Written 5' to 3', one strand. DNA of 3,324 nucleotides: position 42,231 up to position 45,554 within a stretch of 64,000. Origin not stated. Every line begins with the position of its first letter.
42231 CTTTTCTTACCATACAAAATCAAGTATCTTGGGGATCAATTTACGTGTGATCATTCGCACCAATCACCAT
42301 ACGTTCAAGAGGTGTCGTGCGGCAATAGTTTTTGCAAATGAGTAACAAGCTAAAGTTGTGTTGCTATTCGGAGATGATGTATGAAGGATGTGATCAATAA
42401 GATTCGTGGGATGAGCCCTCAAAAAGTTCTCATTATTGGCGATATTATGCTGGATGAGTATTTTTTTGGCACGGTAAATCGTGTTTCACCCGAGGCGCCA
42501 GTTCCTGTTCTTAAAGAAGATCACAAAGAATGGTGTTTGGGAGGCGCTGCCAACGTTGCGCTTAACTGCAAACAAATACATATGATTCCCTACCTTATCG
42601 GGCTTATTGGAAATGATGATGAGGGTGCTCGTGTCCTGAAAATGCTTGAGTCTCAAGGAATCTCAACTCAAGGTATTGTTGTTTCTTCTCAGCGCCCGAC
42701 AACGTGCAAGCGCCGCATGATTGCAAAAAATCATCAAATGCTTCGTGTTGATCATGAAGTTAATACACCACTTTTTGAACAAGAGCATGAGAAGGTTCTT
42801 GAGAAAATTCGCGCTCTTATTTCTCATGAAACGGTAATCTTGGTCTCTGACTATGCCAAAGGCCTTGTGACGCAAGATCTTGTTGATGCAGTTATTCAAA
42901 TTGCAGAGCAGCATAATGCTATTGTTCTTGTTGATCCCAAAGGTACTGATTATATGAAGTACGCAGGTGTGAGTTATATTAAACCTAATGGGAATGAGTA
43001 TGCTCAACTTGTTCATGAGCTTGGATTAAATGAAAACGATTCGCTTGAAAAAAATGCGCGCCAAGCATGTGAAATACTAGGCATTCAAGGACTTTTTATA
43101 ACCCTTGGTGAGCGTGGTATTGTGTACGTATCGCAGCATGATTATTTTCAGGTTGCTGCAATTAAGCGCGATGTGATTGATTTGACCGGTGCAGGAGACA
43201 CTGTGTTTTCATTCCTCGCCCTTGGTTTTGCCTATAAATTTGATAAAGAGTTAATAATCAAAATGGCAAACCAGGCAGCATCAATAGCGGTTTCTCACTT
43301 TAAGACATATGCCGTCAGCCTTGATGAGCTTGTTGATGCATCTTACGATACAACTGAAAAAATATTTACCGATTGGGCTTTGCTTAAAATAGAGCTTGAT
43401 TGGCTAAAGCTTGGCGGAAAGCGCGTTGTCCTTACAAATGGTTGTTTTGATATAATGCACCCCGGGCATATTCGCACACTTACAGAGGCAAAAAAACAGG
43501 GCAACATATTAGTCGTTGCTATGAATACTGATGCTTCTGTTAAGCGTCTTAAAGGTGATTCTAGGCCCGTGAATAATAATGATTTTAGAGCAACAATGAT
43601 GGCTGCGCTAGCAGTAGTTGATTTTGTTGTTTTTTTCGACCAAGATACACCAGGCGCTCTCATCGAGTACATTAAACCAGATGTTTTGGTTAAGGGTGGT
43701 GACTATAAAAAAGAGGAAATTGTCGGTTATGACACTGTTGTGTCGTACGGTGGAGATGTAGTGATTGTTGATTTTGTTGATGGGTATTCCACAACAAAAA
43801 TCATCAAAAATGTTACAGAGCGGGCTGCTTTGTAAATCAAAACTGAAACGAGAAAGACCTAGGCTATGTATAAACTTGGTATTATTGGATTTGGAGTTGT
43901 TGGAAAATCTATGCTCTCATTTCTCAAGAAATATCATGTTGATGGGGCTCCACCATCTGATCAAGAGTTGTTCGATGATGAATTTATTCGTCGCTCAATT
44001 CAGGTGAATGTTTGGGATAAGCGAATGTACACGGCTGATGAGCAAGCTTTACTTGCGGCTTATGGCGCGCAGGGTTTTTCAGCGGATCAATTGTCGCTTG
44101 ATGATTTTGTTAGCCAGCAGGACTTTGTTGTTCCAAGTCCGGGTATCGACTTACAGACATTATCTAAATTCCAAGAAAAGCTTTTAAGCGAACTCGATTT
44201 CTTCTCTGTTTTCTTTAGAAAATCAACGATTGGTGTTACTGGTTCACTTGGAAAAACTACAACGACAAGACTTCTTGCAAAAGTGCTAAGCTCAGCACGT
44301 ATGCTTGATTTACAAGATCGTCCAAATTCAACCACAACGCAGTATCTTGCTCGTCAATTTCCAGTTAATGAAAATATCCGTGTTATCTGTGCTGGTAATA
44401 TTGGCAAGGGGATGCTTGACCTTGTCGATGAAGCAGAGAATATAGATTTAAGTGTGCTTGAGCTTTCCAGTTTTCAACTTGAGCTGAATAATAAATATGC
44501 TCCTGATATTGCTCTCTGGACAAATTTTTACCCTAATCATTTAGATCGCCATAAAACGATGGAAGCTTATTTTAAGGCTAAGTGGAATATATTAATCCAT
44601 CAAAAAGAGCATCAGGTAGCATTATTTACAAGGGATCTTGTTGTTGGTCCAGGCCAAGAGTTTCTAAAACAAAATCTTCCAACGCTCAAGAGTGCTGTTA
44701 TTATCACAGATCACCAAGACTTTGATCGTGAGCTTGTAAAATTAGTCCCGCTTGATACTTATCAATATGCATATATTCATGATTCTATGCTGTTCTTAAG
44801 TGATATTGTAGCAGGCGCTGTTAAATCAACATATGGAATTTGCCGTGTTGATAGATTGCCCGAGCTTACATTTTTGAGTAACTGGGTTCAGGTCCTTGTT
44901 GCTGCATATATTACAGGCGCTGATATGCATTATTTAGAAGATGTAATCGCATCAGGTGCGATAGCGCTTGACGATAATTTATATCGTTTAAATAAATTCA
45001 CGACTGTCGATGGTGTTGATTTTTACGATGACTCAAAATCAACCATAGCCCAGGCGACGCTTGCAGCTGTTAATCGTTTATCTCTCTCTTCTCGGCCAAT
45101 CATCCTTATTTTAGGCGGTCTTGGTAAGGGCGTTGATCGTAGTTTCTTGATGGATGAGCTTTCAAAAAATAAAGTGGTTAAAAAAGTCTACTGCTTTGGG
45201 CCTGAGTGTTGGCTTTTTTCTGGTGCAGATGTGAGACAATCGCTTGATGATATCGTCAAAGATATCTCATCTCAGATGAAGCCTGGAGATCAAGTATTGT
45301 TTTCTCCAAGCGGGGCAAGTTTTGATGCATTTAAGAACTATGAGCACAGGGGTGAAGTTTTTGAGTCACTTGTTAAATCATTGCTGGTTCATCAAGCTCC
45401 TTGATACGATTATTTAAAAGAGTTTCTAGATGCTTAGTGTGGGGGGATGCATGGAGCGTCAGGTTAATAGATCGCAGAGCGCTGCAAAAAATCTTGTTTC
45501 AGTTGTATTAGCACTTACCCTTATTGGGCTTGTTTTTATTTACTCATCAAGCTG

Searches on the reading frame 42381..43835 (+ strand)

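Call 20: search_protein_families(library=ncbifam, proteins=[window:42381-43835:+], max_evalue=1e-10)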
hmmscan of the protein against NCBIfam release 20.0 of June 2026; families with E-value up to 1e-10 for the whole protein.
window:42381-43835:+ (484 aa): 10 families
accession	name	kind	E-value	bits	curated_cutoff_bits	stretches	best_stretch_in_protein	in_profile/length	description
NF008454.0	PRK11316.1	equivalog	4.3e-135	451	521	1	12-480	9-473/475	bifunctional D-glycero-beta-D-manno-heptose-7-phosphate kinase/D-glycero-beta-D-manno-heptose 1-phosphate adenylyltransferase HldE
TIGR02198.1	rfaE_dom_I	equivalog_domain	1.2e-91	307.2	345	1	11-320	5-313/315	D-glycero-beta-D-manno-heptose-7-phosphate kinase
TIGR02199.1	rfaE_dom_II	equivalog_domain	1.4e-58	196.8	181.5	1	345-479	9-143/144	D-glycero-beta-D-manno-heptose 1-phosphate adenylyltransferase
TIGR02152.1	D_ribokin_bact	equivalog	4.3e-28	98.5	299.65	1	16-307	1-284/298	ribokinase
TIGR03168.1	1-PFK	subfamily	1.2e-21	77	216.4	1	57-317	39-295/305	hexose kinase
TIGR03828.1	pfkB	equivalog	3.8e-20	72.1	292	1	58-316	40-294/305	1-phosphofructokinase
NF008353.0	PRK11142.1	equivalog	1.9e-19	70.3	341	1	53-306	38-286/307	ribokinase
TIGR00125.1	cyt_tran_rel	domain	1.3e-13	50.9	27.7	1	349-411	1-60/65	adenylyltransferase/cytidyltransferase family protein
NF010033.0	PRK13508.1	equivalog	4.1e-12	46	469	1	130-315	107-295/309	tagatose-6-phosphate kinase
TIGR01518.1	g3p_cytidyltrns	equivalog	5e-11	42.8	165.4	0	350-475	1-122/125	glycerol-3-phosphate cytidylyltransferase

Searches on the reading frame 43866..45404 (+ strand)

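Call 20: search_protein_families(library=ncbifam, proteins=[window:43866-45404:+], max_evalue=1e-10)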
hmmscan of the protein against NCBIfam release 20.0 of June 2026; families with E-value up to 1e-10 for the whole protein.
window:43866-45404:+ (512 aa): 8 families
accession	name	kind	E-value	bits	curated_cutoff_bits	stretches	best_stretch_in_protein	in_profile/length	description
TIGR01087.1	murD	equivalog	2e-77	261.2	211.95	1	156-504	117-440/441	UDP-N-acetylmuramoyl-L-alanine--D-glutamate ligase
NF008896.0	PRK11929.1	equivalog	8.2e-14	50.4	1023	0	190-257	177-246/965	bifunctional UDP-N-acetylmuramoyl-L-alanyl-D-glutamate--2,6-diaminopimelate ligase MurE/UDP-N-acetylmuramoyl-tripeptide--D-alanyl-D-alanine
TIGR01085.1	murE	subfamily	8.1e-13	48.1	257.3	1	115-257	81-222/472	UDP-N-acetylmuramyl-tripeptide synthetase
NF001124.0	PRK00139.1-2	equivalog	1.3e-12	47.3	476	1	119-286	109-248/500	UDP-N-acetylmuramoyl-L-alanyl-D-glutamate--2,6-diaminopimelate ligase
NF053647.1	pMurD2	equivalog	1.4e-12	47.3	550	0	80-144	59-124/405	pseudomurein biosynthesis peptide ligase pMurD2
NF001126.0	PRK00139.1-4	equivalog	1.4e-12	46.9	373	1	121-258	106-239/486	UDP-N-acetylmuramoyl-L-alanyl-D-glutamate--2,6-diaminopimelate ligase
NF001123.0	PRK00139.1-1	equivalog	3e-12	46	586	1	118-321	106-299/493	UDP-N-acetylmuramoyl-L-alanyl-D-glutamate--2,6-diaminopimelate ligase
TIGR01143.1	murF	subfamily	1.6e-11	43.8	288.6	0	117-146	72-101/418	UDP-N-acetylmuramoyl-tripeptide--D-alanyl-D-alanine ligase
